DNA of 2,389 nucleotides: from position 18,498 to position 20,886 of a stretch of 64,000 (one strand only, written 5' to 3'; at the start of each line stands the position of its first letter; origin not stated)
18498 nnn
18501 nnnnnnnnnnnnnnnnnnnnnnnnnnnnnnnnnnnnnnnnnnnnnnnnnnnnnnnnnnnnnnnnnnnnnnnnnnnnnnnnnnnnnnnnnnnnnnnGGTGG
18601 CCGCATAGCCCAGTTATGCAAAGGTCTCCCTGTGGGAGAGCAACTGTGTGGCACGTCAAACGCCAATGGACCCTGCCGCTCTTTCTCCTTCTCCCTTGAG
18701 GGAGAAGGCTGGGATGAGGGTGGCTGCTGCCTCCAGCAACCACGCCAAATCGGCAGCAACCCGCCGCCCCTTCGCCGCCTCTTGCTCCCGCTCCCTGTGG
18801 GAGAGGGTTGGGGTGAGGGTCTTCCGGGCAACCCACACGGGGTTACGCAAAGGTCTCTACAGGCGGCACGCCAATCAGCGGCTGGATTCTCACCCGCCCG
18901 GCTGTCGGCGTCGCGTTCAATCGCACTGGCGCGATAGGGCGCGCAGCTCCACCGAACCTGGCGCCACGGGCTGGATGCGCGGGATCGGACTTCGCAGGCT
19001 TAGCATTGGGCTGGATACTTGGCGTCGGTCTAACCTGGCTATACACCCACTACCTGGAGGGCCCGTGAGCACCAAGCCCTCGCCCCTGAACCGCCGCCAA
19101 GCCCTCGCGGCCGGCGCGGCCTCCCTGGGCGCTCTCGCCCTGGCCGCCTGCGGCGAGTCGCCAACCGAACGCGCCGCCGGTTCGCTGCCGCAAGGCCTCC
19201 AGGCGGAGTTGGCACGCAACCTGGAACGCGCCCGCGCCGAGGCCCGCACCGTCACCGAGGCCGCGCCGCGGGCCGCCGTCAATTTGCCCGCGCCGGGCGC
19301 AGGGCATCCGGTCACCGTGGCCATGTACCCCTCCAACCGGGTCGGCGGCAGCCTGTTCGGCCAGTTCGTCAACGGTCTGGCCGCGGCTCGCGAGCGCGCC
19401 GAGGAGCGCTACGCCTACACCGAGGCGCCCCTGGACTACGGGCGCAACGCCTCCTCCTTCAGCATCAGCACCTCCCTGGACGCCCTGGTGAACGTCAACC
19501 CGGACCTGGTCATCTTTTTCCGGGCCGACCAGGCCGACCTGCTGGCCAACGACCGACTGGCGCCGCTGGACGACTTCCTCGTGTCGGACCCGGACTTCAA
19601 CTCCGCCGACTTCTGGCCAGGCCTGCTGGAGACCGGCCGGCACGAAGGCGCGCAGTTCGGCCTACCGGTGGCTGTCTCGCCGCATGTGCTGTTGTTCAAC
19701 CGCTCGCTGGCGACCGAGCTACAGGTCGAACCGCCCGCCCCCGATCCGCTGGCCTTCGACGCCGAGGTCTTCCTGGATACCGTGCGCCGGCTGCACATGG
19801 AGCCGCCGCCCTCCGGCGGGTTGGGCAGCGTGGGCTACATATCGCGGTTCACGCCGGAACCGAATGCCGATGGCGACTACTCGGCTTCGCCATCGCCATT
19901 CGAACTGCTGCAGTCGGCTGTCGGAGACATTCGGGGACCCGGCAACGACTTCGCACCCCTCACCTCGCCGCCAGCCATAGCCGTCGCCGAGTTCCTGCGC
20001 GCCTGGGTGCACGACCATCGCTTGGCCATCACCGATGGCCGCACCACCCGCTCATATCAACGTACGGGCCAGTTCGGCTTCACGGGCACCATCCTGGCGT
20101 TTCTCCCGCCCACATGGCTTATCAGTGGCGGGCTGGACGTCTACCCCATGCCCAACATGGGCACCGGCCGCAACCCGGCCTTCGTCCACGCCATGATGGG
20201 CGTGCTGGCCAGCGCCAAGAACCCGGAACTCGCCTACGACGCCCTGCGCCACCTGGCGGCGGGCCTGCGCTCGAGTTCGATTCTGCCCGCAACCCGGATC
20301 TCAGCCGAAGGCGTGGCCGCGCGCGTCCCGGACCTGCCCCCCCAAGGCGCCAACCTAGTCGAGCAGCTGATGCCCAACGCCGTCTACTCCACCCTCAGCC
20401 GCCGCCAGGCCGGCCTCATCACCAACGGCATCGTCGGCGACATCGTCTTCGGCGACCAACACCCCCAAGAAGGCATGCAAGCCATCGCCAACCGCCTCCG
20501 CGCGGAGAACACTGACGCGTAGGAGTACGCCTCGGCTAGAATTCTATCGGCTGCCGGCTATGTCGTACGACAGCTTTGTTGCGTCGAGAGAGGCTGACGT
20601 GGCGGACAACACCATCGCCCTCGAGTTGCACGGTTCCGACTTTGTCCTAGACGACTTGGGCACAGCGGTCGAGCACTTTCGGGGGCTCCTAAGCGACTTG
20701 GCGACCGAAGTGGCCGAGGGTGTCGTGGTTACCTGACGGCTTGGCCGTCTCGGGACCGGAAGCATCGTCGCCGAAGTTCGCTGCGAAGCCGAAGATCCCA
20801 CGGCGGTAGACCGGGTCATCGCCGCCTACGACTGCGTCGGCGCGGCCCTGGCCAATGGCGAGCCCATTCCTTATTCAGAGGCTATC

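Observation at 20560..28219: Duplicated partner-plus-PIN modules bracket a 6-kb defence island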

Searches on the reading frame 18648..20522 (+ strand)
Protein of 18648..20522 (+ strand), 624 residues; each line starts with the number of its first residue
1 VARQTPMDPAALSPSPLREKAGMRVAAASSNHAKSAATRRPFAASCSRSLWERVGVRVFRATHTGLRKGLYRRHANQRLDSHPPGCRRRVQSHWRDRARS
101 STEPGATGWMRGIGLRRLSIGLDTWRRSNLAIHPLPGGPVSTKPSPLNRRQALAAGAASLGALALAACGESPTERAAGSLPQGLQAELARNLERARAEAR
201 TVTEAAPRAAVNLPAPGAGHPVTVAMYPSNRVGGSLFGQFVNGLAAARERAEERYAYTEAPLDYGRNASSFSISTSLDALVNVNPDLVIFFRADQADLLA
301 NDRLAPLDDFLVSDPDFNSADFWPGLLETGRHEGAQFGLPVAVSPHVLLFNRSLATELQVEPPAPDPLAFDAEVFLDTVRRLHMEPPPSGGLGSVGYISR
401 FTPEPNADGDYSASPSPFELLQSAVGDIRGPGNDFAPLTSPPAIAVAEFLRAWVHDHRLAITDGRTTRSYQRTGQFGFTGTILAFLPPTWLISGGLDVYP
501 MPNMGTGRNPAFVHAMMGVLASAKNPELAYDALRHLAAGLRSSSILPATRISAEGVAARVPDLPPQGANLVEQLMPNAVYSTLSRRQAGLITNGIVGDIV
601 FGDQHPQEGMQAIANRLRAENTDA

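Call 4: search_protein_families(library=pfam, proteins=[window:18648-20522:+], max_evalue=0.01)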
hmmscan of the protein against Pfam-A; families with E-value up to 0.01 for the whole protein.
window:18648-20522:+ (624 aa): 0 families

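Call 28: search_protein_families(library=ncbifam, proteins=[window:18648-20522:+], max_evalue=0.01)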
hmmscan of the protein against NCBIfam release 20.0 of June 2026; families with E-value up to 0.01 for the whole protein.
window:18648-20522:+ (624 aa): 0 families

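Call 46: search_protein_families(library=pfam, proteins=[window:18648-20522:+], max_evalue=1)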
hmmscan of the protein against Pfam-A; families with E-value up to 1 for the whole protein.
window:18648-20522:+ (624 aa): 1 family
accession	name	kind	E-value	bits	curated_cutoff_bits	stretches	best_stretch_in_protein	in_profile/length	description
PF01547.30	SBP_bac_1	-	0.31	11.4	26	0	285-361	50-127/307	Bacterial extracellular solute-binding protein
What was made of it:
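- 18648..20522 (+): Left flanking gene: a lipoprotein with weak solute-binding-protein similarity, called 'SBP' here. Relatives are 484 aa, so the true start is probably near 19068. The SBP_bac_1 hit is only faint (E = 0.31, call 46).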

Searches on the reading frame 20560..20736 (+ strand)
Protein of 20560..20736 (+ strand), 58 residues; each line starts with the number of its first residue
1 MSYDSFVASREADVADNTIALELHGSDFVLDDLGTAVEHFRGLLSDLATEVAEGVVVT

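Call 4: search_protein_families(library=pfam, proteins=[window:20560-20736:+], max_evalue=0.01)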
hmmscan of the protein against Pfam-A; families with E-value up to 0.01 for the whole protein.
window:20560-20736:+ (58 aa): 0 families
